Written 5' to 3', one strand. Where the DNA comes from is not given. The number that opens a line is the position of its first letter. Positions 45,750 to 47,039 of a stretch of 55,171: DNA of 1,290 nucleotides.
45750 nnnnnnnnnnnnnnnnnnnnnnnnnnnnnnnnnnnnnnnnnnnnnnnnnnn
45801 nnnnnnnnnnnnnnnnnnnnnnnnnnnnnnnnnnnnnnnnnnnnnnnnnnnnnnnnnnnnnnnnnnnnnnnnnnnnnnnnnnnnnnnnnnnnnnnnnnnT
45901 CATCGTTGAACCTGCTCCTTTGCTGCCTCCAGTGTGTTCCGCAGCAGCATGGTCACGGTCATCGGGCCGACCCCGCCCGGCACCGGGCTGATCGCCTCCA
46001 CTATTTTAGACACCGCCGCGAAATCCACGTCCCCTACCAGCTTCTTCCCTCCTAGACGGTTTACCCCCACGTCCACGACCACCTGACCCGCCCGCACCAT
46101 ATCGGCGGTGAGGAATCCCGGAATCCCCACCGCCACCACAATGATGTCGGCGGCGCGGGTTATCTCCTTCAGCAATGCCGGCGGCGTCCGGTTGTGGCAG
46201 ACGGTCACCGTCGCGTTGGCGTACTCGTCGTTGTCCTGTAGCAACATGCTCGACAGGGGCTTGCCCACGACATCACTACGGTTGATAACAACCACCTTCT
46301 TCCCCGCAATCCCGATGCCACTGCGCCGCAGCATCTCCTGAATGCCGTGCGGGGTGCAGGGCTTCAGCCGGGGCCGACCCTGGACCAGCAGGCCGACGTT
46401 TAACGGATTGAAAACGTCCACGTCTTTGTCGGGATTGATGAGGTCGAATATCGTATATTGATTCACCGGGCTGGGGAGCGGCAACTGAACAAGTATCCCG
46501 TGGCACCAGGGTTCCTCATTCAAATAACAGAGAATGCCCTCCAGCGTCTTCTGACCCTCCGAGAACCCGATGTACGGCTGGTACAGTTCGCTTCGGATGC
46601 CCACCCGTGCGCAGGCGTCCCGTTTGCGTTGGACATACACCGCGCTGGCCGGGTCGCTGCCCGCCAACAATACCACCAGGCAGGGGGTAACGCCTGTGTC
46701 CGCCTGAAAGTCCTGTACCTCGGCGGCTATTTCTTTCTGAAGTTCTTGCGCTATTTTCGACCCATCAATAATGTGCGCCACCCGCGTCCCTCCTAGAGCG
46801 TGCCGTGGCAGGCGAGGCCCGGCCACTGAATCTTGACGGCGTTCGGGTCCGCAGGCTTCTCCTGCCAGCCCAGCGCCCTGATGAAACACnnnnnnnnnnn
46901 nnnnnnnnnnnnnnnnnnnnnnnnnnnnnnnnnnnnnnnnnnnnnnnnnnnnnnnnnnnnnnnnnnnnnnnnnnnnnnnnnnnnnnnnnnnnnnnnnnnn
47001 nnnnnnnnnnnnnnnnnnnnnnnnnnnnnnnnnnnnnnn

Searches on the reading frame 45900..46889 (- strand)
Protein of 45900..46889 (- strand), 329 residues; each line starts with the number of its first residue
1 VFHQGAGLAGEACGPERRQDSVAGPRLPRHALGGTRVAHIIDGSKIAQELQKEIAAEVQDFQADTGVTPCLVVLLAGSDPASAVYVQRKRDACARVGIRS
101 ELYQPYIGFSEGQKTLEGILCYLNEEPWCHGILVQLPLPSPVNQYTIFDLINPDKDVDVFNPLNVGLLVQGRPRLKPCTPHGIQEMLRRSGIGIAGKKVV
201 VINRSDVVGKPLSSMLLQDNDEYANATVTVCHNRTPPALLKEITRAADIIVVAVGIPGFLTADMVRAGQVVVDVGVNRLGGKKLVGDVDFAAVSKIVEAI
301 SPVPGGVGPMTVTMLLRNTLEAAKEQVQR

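Call 38: search_protein_families(library=pfam, proteins=[window:45900-46889:-], max_evalue=0.001)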
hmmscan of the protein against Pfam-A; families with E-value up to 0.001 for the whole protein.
window:45900-46889:- (329 aa): 2 families
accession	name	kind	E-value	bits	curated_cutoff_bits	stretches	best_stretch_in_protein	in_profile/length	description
PF02882.25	THF_DHG_CYH_C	-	4.3e-63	211.8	27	1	161-326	1-159/160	Tetrahydrofolate dehydrogenase/cyclohydrolase, NAD(P)-binding domain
PF00763.28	THF_DHG_CYH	-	5.8e-31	107.6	32.8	1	41-158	1-115/115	Tetrahydrofolate dehydrogenase/cyclohydrolase, catalytic domain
